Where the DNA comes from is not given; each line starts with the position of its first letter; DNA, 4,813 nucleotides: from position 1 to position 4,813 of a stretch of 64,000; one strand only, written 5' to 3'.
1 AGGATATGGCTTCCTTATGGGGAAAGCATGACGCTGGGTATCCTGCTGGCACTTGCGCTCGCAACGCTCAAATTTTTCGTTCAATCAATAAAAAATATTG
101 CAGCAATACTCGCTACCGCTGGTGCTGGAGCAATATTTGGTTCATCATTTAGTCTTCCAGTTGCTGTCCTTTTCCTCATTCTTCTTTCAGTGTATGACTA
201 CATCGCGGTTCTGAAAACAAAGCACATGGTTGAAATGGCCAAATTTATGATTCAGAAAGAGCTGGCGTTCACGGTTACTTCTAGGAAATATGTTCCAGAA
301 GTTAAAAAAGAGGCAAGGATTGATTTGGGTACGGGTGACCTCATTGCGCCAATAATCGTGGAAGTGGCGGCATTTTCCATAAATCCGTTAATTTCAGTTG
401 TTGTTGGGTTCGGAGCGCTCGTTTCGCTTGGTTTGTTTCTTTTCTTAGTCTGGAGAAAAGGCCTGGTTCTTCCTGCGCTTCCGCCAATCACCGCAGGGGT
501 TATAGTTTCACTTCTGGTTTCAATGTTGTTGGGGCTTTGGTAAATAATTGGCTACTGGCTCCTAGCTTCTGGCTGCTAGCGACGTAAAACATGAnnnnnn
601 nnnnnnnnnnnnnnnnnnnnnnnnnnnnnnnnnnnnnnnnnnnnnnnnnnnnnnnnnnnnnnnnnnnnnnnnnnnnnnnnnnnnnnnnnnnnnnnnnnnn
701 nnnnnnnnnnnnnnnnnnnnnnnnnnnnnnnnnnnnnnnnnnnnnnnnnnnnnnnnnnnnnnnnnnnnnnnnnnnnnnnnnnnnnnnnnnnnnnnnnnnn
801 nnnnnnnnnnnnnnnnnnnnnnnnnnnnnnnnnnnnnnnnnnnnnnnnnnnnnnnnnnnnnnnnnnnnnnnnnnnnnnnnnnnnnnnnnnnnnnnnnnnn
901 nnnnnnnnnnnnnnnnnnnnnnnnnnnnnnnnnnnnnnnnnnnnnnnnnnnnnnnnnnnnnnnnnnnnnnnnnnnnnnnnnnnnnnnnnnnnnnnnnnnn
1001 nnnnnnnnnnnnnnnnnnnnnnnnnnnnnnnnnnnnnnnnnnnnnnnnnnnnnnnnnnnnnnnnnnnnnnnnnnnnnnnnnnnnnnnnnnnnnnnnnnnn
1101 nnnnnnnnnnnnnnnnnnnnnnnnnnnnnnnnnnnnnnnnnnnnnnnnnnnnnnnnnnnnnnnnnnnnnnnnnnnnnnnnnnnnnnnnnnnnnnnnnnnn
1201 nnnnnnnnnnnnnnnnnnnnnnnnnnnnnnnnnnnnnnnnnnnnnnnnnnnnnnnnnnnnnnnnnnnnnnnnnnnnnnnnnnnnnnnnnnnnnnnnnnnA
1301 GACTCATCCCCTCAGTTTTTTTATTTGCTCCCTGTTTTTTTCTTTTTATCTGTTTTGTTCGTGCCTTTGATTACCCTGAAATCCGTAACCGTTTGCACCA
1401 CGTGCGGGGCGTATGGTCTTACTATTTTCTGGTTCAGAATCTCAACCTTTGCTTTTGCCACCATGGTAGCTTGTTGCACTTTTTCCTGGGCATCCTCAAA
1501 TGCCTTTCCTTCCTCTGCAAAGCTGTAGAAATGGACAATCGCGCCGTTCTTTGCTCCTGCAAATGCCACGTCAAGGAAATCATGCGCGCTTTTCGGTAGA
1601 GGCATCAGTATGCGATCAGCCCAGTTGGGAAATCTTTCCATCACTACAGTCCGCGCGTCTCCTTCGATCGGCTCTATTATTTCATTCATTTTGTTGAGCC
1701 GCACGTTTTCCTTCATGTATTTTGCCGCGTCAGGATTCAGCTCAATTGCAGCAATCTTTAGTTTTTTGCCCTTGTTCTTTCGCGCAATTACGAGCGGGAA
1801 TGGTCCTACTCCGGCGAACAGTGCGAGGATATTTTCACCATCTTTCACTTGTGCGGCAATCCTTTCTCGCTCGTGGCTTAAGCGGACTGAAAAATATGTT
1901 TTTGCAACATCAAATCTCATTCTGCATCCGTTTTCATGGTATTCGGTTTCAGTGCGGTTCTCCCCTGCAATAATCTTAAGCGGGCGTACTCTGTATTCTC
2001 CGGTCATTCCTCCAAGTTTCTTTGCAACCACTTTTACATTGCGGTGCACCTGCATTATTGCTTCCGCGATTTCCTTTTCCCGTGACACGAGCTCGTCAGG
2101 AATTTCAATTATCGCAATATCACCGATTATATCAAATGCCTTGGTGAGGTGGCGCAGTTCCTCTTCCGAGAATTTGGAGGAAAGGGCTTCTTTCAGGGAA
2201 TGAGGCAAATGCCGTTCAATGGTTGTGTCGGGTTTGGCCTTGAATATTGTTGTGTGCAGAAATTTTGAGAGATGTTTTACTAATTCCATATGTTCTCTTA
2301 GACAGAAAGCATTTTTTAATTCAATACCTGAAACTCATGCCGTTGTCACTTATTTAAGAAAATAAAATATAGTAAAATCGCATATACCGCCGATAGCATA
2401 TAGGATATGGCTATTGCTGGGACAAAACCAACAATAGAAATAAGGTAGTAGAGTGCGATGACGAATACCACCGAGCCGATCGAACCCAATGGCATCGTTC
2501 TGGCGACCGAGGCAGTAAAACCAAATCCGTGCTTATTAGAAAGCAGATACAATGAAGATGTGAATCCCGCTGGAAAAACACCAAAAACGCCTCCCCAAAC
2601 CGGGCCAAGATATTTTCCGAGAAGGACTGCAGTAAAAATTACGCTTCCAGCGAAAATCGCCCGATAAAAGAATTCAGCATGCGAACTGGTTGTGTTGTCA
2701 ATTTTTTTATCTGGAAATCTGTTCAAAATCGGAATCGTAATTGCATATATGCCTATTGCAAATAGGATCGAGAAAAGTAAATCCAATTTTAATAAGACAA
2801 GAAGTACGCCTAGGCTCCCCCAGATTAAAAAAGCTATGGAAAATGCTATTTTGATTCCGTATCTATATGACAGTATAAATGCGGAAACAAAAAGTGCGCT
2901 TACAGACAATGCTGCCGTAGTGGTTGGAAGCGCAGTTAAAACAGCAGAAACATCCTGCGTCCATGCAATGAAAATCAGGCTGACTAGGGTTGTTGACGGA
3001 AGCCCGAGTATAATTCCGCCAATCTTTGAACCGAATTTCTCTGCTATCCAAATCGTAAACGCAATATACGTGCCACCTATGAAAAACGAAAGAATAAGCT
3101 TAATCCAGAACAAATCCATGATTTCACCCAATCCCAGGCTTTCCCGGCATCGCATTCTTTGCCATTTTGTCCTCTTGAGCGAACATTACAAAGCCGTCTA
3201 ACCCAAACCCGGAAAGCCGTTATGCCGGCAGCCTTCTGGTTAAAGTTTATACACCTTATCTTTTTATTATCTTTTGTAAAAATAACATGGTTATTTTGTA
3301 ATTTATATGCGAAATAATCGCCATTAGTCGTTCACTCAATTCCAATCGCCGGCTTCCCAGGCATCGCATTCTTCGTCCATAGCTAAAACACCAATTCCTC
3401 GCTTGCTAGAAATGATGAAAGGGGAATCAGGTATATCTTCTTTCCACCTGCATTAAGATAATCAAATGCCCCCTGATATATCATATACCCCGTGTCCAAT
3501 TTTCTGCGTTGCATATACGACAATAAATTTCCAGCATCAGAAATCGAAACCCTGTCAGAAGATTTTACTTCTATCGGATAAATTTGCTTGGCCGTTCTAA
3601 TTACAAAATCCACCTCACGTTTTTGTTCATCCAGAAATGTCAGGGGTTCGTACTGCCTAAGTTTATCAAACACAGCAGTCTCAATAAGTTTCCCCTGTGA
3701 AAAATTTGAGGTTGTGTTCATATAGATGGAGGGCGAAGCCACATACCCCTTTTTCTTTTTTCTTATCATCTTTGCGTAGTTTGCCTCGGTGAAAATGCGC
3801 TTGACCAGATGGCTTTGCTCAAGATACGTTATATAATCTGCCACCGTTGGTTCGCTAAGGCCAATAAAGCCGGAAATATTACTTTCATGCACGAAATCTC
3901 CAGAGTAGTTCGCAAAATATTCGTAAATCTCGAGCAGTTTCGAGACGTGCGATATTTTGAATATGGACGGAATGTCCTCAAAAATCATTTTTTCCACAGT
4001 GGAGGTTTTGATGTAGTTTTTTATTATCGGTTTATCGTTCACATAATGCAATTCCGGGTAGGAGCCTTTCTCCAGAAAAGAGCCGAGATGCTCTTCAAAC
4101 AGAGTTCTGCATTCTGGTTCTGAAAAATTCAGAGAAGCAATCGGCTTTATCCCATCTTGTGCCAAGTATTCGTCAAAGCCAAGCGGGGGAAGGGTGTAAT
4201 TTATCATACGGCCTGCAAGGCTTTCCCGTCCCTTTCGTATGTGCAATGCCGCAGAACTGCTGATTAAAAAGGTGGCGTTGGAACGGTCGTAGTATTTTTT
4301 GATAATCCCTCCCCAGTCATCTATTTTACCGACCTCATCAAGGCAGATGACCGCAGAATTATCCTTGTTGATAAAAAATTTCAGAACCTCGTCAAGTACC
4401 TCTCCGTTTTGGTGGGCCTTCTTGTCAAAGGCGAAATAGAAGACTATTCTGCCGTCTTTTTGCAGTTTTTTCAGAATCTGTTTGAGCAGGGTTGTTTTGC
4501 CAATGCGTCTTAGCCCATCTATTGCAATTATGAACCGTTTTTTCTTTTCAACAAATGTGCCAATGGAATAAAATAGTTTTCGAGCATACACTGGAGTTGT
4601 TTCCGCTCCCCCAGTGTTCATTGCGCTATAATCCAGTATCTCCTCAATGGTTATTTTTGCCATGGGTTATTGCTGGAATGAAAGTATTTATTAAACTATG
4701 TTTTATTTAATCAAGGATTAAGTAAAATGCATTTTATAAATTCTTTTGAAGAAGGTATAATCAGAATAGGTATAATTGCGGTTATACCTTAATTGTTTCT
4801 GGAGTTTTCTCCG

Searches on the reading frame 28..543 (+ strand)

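Call 95: search_protein_families(library=pfam, proteins=[window:28-543:+], max_evalue=0.1)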
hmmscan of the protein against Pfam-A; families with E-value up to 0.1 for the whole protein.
window:28-543:+ (171 aa): 1 family
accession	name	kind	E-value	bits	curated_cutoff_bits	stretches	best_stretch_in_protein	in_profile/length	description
PF06550.16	SPP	-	2e-16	60.7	23.9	1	6-167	97-279/283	Signal-peptide peptidase, presenilin aspartyl protease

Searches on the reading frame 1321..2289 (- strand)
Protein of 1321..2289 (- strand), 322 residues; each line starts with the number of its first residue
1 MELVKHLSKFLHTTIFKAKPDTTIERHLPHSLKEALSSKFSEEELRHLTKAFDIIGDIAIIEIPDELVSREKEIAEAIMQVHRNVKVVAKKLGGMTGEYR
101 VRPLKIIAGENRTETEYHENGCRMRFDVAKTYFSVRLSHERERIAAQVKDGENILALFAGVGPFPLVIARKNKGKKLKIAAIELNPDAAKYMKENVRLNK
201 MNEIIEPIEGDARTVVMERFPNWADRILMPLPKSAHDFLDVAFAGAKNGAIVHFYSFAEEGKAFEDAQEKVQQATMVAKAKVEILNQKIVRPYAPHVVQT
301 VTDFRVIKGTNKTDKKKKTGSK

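Call 95: search_protein_families(library=pfam, proteins=[window:1321-2289:-], max_evalue=0.1)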
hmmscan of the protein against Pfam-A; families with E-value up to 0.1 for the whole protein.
window:1321-2289:- (322 aa): 6 families
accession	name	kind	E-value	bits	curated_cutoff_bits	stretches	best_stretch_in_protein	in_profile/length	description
PF02475.24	TRM5-TYW2_MTfase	-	3.4e-51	173.9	28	1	115-281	1-162/164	TRM5/TYW2 methyltransferase domain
PF25133.1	TYW2_N_2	-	8.6e-23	80.7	27.7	1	32-111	1-78/79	TYW2 N-terminal domain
PF02005.22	TRM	-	1.2e-05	25.2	27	1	175-252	73-149/376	N2,N2-dimethylguanosine tRNA methyltransferase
PF17930.7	LpxI_N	-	0.002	18.6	25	1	155-208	2-61/129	LpxI N-terminal domain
PF05185.22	PRMT5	-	0.0083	16.4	22.9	1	151-218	64-132/171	PRMT5 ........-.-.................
PF05175.20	MTS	-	0.022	14.9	23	1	150-217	31-95/170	Methyltransferase small domain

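Call 96: find_encoding_contigs(protein=window:1321-2289:-, flank=10000, max_places=2)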
Protein window:1321-2289:- (322 aa): 12 contigs read that carry it; 2 places shown.
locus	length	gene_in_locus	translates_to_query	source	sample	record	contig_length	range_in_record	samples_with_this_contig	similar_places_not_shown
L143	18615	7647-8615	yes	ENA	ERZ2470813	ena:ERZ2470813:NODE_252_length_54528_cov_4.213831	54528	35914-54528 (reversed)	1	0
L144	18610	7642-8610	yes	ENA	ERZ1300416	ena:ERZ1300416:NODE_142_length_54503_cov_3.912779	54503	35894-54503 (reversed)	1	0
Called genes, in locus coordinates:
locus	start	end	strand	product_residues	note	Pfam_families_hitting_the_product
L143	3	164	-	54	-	?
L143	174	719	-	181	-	PF01864:CarS-like, PF01148:CTP_transf_1 (weak)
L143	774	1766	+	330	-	PF00574:CLP_protease (faint), PF25145:NfeD1b_N, PF01343:Peptidase_S49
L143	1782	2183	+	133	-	-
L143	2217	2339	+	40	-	-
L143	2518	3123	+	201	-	PF00133:tRNA-synt_1 (weak)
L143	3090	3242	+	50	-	-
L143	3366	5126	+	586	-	PF00133:tRNA-synt_1, PF01406:tRNA-synt_1e, PF09334:tRNA-synt_1g, PF08264:Anticodon_1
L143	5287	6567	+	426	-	PF01637:ATPase_2 (weak), PF13173:AAA_14, PF13635:DUF4143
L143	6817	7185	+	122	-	PF11345:DUF3147 (weak)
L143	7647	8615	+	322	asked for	PF25133:TYW2_N_2, PF02005:TRM (weak), PF02475:TRM5-TYW2_MTfase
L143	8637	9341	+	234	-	-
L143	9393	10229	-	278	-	PF06550:SPP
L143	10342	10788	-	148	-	PF17855:MCM_lid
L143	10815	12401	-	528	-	PF14551:MCM_N, PF17207:MCM_OB, PF00493:MCM, PF01078:Mg_chelatase (weak)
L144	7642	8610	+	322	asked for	PF25133:TYW2_N_2, PF02005:TRM (weak), PF02475:TRM5-TYW2_MTfase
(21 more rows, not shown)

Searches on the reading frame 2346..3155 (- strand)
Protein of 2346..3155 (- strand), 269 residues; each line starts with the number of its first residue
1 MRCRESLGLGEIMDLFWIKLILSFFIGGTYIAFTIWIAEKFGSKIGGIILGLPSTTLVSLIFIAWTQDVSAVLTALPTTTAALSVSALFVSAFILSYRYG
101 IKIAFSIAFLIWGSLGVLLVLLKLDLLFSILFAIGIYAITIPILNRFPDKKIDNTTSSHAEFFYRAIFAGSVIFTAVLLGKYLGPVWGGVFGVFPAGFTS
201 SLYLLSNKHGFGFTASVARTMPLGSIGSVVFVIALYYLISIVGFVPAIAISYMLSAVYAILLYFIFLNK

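Call 95: search_protein_families(library=pfam, proteins=[window:2346-3155:-], max_evalue=0.1)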
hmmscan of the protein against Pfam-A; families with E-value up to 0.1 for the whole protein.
window:2346-3155:- (269 aa): 1 family
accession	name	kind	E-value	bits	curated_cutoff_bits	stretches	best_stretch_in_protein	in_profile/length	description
PF11345.13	DUF3147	-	9.1e-09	36.1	23.6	2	20-115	1-101/111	Protein of unknown function (DUF3147)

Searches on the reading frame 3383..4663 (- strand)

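Call 7: search_protein_families(library=pfam, proteins=[window:3383-4663:-], max_evalue=0.01)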
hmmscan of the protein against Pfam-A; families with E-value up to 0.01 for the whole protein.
window:3383-4663:- (426 aa): 8 families
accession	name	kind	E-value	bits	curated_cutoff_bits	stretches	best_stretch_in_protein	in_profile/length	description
PF13173.12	AAA_14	-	5e-28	98.1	27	1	43-167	2-129/129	AAA domain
PF13635.12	DUF4143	-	6.2e-20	72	28.1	1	229-369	2-160/160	Domain of unknown function (DUF4143)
PF01637.24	ATPase_2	-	6.8e-07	29.8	33.2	1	34-92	11-70/225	ATPase domain predominantly from Archaea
PF25199.1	nSTAND_NTPase5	-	0.00017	21.9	34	1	45-136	43-132/145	Novel STAND NTPase 5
PF02223.23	Thymidylate_kin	-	0.00071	19.7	27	1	48-97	1-49/185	Thymidylate kinase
PF24883.2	NPHP3_N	-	0.00092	19.9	24.8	1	43-87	22-66/164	Nephrocystin 3, N-terminal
PF01930.23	Cas_Cas4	-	0.0069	16.9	22.7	0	304-404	13-107/160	Domain of unknown function DUF83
PF00931.28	NB-ARC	-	0.0081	15.9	23.5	0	37-69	12-44/248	NB-ARC domain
